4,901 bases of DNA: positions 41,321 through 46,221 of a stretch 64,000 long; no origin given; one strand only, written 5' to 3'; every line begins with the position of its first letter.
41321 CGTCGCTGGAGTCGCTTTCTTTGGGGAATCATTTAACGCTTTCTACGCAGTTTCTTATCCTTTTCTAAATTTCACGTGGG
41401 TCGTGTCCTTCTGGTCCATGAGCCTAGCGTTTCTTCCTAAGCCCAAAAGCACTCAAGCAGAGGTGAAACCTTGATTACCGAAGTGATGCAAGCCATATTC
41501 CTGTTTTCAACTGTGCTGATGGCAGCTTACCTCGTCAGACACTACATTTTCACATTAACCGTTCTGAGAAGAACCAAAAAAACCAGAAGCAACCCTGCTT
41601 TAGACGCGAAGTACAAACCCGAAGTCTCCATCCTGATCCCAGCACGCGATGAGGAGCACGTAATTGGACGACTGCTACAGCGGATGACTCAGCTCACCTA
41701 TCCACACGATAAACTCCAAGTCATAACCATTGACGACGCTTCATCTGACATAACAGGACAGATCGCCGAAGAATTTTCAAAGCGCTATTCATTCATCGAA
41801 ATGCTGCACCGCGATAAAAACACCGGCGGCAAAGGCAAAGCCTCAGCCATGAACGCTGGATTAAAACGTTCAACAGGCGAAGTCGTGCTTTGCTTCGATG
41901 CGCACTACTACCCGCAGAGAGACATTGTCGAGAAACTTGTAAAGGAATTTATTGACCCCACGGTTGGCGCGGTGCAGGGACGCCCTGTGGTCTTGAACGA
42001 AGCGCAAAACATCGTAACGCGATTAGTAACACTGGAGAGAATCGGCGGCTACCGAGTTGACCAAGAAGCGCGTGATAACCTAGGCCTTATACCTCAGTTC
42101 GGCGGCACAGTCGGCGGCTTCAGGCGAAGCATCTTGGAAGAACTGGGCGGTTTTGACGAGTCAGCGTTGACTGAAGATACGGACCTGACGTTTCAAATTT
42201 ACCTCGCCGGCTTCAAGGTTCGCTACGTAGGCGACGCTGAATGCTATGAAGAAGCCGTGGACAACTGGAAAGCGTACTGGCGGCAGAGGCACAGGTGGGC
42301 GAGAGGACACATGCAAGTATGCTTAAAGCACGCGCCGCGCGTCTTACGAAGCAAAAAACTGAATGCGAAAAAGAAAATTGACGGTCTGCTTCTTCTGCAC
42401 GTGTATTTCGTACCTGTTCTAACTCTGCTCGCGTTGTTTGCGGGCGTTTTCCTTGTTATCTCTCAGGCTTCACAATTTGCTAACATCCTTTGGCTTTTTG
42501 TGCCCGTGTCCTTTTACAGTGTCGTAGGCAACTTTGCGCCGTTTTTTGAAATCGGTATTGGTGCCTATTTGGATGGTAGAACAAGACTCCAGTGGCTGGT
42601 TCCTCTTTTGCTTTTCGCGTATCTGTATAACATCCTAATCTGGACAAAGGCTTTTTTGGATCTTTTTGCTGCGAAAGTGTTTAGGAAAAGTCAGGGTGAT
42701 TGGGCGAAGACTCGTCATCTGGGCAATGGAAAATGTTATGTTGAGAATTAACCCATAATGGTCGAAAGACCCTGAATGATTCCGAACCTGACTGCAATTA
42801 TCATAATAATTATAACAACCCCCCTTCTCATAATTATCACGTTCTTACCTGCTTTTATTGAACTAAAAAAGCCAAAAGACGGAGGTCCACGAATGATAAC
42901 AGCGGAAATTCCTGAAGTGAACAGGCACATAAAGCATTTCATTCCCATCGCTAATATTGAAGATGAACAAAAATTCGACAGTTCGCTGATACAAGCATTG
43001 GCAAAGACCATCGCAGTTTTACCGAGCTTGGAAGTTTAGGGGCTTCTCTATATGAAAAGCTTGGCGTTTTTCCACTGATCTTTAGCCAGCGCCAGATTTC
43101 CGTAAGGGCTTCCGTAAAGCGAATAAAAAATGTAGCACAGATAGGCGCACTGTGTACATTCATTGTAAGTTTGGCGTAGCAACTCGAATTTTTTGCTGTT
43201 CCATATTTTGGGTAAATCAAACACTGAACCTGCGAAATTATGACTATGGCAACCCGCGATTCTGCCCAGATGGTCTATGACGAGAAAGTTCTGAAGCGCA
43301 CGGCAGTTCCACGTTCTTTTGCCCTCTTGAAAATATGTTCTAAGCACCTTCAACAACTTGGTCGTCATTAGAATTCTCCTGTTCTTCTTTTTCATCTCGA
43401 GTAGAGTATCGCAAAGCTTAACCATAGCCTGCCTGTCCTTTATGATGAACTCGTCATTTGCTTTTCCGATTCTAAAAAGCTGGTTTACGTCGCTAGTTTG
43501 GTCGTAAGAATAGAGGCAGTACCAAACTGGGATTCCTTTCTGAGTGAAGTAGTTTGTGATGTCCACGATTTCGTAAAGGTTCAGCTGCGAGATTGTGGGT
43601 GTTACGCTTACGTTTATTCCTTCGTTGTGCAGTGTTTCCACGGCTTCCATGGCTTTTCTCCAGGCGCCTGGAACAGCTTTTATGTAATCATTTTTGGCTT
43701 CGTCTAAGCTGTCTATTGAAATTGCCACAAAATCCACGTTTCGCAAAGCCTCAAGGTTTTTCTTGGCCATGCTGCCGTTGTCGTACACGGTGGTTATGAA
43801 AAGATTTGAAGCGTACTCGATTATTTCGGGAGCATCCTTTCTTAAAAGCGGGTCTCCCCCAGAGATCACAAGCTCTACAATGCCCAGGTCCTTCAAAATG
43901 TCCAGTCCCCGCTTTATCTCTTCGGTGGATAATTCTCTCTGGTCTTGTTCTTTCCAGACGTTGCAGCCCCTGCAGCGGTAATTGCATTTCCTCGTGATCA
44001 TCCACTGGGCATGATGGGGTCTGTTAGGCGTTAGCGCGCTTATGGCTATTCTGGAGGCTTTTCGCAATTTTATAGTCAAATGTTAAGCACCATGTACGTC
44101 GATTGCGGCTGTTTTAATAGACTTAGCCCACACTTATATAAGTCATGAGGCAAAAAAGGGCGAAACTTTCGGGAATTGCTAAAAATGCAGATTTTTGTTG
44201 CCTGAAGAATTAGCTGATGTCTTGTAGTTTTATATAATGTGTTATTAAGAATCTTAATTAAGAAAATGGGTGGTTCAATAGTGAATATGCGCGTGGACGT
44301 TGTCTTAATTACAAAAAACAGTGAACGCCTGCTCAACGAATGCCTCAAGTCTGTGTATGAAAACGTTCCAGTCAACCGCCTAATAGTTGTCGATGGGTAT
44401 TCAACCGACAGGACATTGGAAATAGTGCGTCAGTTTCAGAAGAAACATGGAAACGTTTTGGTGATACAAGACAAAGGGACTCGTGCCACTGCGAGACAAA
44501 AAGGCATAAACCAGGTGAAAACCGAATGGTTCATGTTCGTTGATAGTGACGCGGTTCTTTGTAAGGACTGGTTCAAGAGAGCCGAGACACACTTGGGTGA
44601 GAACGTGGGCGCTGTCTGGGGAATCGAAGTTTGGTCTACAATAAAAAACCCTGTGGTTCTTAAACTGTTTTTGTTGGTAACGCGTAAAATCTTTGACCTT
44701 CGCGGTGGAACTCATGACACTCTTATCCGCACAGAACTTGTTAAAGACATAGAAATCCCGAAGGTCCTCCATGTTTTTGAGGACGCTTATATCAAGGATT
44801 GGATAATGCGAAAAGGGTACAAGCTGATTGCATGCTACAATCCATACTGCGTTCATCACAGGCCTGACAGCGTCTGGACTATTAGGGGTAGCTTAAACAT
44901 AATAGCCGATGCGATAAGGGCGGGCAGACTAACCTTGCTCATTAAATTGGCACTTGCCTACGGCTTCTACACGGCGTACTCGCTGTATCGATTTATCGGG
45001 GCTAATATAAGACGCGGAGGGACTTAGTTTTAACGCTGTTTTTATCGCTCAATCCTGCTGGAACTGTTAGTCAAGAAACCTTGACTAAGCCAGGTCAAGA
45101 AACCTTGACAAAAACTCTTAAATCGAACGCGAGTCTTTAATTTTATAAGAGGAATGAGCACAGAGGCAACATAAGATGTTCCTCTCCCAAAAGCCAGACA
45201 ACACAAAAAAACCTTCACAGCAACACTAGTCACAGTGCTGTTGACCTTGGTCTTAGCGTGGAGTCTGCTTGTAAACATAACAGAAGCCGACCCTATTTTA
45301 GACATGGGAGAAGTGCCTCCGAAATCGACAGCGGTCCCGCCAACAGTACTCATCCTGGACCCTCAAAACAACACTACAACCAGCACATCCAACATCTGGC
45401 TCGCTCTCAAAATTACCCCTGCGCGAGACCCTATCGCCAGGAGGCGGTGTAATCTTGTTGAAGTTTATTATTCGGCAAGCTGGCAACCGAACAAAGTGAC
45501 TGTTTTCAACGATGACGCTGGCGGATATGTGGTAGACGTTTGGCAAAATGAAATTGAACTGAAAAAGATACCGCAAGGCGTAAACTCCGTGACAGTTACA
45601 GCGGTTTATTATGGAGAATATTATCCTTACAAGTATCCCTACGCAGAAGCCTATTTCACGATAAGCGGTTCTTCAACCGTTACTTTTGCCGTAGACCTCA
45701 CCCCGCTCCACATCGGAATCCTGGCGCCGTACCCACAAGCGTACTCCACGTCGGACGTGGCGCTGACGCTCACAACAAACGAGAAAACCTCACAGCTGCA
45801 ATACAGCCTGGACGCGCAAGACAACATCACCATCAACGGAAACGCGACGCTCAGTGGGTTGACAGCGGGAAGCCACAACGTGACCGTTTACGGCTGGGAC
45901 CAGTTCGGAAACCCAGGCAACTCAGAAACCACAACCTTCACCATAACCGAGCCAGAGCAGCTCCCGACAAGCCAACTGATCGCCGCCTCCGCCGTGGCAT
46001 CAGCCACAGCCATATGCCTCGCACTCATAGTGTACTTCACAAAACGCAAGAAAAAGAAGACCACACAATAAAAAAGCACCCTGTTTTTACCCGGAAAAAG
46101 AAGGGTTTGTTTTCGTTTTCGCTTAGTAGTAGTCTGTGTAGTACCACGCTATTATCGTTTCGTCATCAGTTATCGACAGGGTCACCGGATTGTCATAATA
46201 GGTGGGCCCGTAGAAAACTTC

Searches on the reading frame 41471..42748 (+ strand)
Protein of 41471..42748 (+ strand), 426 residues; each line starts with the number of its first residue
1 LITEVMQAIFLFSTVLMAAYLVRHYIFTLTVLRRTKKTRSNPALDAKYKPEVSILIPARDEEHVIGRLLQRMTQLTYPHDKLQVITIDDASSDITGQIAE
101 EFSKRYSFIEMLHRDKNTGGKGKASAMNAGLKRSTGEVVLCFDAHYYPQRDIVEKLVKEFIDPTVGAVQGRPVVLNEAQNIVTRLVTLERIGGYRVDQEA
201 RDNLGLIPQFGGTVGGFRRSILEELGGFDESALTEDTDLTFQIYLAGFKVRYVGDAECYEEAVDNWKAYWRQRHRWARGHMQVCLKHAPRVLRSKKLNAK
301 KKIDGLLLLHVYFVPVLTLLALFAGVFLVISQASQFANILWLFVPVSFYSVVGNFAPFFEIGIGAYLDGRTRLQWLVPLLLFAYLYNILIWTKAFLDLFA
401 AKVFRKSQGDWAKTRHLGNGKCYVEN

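Call 75: search_protein_families(library=pfam, proteins=[window:41471-42748:+], max_evalue=0.01)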
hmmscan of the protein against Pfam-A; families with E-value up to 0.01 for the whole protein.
window:41471-42748:+ (426 aa): 5 families
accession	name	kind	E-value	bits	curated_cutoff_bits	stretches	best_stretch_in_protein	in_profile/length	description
PF00535.33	Glycos_transf_2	-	2.2e-26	93.2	23.3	1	53-225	1-167/168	Glycosyl transferase family 2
PF13641.12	Glyco_tranf_2_3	-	1.7e-25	90.8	27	1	50-279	1-230/230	Glycosyltransferase like family 2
PF13632.12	Glyco_trans_2_3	-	1.1e-24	87.9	27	1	139-342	2-189/198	Glycosyl transferase family group 2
PF13506.12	Glyco_transf_21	-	2.7e-12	47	21.7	1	111-278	6-174/174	Glycosyl transferase family 21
PF10111.15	Glyco_tranf_2_2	-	3e-07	30.7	27.3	1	55-239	3-195/276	Glycosyltransferase like family 2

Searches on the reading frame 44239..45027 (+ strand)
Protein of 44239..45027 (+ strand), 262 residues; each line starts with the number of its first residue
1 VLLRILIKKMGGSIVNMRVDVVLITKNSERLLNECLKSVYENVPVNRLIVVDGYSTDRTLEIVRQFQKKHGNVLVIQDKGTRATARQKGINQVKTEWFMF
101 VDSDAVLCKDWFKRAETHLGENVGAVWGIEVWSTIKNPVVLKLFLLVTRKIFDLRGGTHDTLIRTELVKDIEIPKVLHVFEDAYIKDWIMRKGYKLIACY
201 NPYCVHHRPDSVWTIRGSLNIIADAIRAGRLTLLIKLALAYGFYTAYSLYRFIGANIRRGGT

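Call 13: search_protein_families(library=pfam, proteins=[window:44239-45027:+], max_evalue=0.001)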
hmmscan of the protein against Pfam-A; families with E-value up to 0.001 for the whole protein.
window:44239-45027:+ (262 aa): 4 families
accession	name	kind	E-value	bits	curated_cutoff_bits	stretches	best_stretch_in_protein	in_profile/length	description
PF00535.33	Glycos_transf_2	-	1e-19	71.5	23.3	1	21-128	2-113/168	Glycosyl transferase family 2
PF13641.12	Glyco_tranf_2_3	-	2.8e-13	50.9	27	1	21-213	5-218/230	Glycosyltransferase like family 2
PF10111.15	Glyco_tranf_2_2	-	1.6e-08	34.8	27.3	1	38-114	24-101/276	Glycosyltransferase like family 2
PF13704.12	Glyco_tranf_2_4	-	4.5e-05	24.3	27.5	1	26-110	1-87/98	Glycosyl transferase family 2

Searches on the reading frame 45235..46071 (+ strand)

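Call 9: search_protein_families(library=pfam, proteins=[window:45235-46071:+], max_evalue=0.1)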
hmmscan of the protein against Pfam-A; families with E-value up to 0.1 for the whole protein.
window:45235-46071:+ (278 aa): 5 families
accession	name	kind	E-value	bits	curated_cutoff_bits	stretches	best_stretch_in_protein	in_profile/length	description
PF24421.1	Ig_J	-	0.0022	18.5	29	1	197-240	61-104/104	Tip attachment protein J, Ig-like domain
PF14686.12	fn3_3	-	0.021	15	24.4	0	182-227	20-60/75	Polysaccharide lyase family 4, domain II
PF02368.24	Big_2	-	0.03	14.7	22.8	0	166-218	14-66/79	Bacterial Ig-like domain (group 2)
PF19077.6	Big_13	-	0.043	14.7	27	1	174-237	40-100/102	Bacterial Ig-like domain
PF00801.26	PKD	-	0.087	13.3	23.5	0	175-227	17-72/80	PKD domain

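Call 10: search_protein_families(library=ncbifam, proteins=[window:45235-46071:+], max_evalue=1)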
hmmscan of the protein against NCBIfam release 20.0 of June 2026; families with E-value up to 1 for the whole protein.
window:45235-46071:+ (278 aa): 3 families
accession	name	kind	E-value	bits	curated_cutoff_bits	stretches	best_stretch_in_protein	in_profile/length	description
NF047446.1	barrel_OmpL47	domain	0.0015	19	40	1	187-237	20-68/68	OmpL47-type beta-barrel domain-containing protein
NF033707.1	T9SS_sortase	equivalog_domain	0.0035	15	420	1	184-249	934-1000/1095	type IX secretion system sortase PorU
NF033510.3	Ca_tandemer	repeat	0.38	11.2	50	1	177-227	46-95/96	Ca2+-stabilized repeat-containing adhesin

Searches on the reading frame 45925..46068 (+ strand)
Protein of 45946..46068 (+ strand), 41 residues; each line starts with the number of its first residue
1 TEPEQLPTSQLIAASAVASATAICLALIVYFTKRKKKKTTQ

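Call 16: find_homologous_proteins(query=A1, max_evalue=0.01)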
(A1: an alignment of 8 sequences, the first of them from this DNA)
Query A1 (8 sequences) (48 aa, profile of the alignment): 12 proteins with E <= 0.01 among 256 candidates.
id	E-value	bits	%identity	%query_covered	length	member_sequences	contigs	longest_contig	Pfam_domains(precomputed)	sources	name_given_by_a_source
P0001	4.9e-17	79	31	81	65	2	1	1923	-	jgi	jgi:hypothetical protein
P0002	4.3e-16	76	35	77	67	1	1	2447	-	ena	-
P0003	4.1e-12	63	39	58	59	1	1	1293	-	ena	-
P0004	2.2e-11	61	37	73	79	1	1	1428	-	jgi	jgi:hypothetical protein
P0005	7.5e-9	53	33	94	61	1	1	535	-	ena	-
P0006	2.8e-8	51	31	81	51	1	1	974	-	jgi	jgi:hypothetical protein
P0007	3.7e-7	47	37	81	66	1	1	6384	-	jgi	-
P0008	1.7e-6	45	30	92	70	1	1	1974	-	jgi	jgi:mannitol-specific phosphotransferase system IIBC component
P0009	2.5e-6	45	32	58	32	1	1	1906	-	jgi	jgi:hypothetical protein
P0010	9.7e-6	43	45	23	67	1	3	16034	-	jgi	jgi:hypothetical protein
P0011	3.5e-5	41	35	48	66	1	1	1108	-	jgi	jgi:hypothetical protein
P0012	6.3e-3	34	43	88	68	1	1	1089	-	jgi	-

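Call 25: search_protein_representatives(alignment_id=A1)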
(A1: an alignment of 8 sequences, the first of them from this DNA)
Query: 8 sequences, 48 profile positions. Proteins with E-value up to 0.001 (for the whole library): 544; up to 1e-10: 30; up to 1e-30: 0. The best 150 are listed.
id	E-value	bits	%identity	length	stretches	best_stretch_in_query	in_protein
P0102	8.2e-17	76.7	-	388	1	1-48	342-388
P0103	8.5e-17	76.7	-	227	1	2-47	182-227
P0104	4.8e-16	74.3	-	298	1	1-46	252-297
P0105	2.4e-15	72.0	-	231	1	1-46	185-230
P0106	2.5e-15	71.9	-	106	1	1-43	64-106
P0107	3.9e-15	71.3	-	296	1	1-48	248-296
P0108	5.0e-15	71.0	-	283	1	4-45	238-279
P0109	6.8e-15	70.6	-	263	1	1-48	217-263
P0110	3.1e-14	68.5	-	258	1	2-47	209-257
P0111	7.5e-14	67.2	-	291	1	5-45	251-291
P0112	9.8e-13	63.7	-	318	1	5-45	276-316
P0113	1.6e-12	62.9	-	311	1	11-46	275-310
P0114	5.0e-12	61.4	-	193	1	8-47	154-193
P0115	6.3e-12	61.1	-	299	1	9-47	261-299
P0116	1.1e-11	60.3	-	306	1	5-45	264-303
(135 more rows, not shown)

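Call 31: search_protein_families(library=ncbifam, proteins=[window:45946-46068:+], max_evalue=10)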
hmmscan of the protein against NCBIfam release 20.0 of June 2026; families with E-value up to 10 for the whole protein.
seq(41 aa): 2 families
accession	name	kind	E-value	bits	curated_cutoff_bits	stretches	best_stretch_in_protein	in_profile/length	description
TIGR01167.1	LPXTG_anchor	domain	0.2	12.4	15.9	1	20-37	18-33/34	LPXTG cell wall anchor domain-containing protein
NF041738.1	GG_III-CTERM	domain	0.24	11.4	22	1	25-38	14-27/28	GGIII-like transmembrane region-containing protein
